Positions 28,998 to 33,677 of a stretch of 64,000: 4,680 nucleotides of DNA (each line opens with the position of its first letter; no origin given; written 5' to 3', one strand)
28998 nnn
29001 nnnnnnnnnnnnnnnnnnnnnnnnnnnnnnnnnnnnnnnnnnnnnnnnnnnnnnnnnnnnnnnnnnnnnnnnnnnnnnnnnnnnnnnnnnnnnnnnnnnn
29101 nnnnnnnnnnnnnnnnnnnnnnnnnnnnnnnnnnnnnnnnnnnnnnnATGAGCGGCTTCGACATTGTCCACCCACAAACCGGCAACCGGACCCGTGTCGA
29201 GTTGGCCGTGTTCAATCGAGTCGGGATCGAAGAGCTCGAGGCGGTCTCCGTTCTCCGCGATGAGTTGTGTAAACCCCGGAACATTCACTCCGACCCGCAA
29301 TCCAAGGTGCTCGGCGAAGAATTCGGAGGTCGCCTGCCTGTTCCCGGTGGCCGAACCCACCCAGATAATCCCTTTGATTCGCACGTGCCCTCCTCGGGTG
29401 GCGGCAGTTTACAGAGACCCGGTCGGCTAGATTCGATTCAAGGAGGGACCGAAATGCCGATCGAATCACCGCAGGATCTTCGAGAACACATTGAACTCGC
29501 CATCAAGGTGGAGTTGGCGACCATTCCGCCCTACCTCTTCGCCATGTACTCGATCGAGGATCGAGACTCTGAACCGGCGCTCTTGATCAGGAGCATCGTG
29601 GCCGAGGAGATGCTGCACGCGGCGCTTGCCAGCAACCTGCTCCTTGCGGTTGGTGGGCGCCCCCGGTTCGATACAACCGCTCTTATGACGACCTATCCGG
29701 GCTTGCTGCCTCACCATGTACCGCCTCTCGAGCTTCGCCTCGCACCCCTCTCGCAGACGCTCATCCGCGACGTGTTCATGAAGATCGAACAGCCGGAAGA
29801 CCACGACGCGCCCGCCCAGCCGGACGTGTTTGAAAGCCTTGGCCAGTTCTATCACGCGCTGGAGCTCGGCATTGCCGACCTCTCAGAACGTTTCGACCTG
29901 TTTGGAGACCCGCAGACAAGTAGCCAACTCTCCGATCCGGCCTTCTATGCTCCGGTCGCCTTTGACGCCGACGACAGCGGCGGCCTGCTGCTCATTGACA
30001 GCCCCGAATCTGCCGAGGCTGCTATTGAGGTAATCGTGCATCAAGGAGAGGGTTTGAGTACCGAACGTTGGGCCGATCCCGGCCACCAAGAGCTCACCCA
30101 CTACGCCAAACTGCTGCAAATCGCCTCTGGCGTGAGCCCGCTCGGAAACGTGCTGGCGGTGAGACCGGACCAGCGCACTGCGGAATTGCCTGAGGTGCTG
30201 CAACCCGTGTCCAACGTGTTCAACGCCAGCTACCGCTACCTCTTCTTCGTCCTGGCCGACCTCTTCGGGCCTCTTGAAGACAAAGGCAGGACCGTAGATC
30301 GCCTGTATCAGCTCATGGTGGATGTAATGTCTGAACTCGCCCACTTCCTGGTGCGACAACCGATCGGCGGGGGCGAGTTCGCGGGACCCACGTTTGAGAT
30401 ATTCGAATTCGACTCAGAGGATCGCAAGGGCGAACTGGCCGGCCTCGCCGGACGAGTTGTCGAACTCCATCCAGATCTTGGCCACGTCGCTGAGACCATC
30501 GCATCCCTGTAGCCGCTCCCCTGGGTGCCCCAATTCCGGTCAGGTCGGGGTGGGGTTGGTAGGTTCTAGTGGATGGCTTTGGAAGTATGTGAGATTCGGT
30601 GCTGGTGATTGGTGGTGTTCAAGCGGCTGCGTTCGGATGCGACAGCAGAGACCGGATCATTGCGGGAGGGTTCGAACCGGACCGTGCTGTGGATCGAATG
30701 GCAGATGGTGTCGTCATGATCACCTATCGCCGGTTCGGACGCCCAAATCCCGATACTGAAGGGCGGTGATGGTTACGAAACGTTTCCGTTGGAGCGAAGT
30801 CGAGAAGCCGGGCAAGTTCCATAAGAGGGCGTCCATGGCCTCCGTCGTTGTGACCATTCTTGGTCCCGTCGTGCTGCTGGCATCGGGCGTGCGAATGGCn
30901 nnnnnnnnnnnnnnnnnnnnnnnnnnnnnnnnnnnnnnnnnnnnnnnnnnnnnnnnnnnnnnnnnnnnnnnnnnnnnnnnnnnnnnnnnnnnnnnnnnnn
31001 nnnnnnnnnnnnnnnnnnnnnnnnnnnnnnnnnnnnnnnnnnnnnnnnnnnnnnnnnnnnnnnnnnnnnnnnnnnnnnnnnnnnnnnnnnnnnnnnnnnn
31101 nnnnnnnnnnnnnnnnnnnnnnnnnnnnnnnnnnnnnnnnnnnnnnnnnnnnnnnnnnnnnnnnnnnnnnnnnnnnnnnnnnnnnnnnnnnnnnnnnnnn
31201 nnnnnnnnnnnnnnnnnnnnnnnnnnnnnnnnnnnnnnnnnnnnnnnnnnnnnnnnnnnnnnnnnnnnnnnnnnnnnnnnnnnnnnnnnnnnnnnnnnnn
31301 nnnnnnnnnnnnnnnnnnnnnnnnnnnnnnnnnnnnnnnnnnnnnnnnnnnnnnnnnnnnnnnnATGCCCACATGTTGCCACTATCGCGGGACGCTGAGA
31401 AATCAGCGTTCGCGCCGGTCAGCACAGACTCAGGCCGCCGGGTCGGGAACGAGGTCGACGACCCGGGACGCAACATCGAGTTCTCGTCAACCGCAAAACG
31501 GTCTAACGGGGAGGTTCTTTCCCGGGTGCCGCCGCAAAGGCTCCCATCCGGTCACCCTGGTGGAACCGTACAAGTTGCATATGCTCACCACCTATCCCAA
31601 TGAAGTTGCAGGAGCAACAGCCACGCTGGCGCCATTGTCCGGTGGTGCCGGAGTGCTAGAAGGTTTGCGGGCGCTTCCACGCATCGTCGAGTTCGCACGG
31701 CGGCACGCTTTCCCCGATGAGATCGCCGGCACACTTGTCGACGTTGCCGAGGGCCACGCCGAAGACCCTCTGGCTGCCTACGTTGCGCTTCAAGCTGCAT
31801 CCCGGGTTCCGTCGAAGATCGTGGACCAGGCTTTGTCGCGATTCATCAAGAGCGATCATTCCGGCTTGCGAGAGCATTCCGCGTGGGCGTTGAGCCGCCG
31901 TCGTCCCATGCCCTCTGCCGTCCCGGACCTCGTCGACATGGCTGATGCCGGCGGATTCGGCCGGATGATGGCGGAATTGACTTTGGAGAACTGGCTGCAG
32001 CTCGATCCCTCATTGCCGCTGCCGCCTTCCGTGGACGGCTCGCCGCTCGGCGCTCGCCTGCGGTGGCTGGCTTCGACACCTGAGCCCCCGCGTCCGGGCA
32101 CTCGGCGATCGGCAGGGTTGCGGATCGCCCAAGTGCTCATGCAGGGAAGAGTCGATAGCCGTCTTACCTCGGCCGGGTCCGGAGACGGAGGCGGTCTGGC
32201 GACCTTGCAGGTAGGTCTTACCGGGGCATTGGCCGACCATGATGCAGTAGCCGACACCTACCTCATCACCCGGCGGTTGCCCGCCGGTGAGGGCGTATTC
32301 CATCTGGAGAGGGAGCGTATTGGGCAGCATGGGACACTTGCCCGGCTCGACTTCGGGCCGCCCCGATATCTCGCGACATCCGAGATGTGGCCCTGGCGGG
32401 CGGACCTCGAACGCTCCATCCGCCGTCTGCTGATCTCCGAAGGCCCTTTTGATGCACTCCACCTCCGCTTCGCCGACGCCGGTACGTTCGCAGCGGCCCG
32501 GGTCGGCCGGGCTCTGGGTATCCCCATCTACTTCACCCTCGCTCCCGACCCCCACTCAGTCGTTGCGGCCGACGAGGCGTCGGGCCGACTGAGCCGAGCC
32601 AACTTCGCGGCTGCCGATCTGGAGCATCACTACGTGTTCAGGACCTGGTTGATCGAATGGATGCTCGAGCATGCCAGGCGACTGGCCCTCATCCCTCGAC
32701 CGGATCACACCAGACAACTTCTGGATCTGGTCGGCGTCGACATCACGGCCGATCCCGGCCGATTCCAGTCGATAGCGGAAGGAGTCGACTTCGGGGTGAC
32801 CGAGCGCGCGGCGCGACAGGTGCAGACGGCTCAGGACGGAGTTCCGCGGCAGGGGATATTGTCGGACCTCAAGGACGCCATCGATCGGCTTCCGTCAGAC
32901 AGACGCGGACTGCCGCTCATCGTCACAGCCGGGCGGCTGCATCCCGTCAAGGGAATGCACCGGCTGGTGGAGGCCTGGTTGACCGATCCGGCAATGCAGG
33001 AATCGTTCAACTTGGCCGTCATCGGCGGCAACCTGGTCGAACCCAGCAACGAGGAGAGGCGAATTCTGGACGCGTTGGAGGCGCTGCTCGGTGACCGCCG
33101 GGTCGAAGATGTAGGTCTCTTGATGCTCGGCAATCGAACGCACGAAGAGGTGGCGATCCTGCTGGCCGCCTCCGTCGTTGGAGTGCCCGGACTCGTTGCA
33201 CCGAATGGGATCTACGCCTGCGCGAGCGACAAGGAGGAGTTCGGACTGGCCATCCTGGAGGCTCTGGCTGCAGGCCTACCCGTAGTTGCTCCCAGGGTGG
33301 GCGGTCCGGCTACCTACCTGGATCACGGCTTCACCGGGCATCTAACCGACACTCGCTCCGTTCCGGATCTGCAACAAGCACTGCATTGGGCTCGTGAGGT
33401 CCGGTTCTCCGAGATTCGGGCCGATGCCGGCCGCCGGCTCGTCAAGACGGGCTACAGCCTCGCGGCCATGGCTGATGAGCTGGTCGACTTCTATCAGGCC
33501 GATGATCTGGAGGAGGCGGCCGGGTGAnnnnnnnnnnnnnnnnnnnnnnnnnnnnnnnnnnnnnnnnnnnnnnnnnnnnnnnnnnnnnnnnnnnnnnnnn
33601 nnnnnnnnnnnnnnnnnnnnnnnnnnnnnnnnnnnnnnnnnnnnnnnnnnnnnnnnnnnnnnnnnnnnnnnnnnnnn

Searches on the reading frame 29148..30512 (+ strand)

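Call 89: search_protein_families(library=pfam, proteins=[window:29148-30512:+], max_evalue=0.01)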
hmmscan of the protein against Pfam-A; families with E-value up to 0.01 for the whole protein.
window:29148-30512:+ (454 aa): 1 family
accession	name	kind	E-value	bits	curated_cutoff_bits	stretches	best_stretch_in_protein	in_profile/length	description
PF12902.13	Ferritin-like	-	7.8e-48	163.7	22.3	1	117-326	3-220/221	Ferritin-like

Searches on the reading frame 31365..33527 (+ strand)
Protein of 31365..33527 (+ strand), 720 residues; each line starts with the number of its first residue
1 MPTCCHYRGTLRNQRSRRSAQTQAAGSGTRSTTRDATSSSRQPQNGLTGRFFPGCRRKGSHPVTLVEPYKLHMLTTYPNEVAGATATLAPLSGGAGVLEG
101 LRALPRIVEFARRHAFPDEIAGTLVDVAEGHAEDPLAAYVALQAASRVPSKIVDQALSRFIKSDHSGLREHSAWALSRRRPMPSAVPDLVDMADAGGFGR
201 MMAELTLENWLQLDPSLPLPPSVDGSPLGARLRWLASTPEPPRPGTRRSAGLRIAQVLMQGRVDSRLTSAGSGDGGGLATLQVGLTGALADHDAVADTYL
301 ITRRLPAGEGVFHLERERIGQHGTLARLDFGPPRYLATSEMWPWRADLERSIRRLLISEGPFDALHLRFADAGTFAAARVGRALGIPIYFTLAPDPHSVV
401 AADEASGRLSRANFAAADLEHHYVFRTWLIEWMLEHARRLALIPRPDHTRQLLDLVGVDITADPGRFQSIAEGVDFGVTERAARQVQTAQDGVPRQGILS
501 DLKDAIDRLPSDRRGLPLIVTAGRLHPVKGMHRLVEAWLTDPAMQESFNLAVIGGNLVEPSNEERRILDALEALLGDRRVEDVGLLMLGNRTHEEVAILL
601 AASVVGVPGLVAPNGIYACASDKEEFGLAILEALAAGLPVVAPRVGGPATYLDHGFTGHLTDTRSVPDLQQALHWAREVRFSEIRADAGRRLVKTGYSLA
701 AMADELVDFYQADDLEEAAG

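Call 89: search_protein_families(library=pfam, proteins=[window:31365-33527:+], max_evalue=0.01)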
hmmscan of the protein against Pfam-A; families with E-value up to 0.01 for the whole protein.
window:31365-33527:+ (720 aa): 4 families
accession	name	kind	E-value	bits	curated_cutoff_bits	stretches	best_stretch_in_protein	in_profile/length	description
PF00534.26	Glycos_transf_1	-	8.9e-18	64.9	26.4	1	516-676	15-155/172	Glycosyl transferases group 1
PF13692.12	Glyco_trans_1_4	-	1.6e-14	54.8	27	1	517-673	2-136/142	Glycosyl transferases group 1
PF20706.3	GT4-conflict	-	6.7e-06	25.8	26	1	619-680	287-352/385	Family 4 Glycosyltransferase in conflict systems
PF13646.12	HEAT_2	-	0.0018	18.9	27.7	1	132-195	11-73/88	HEAT repeats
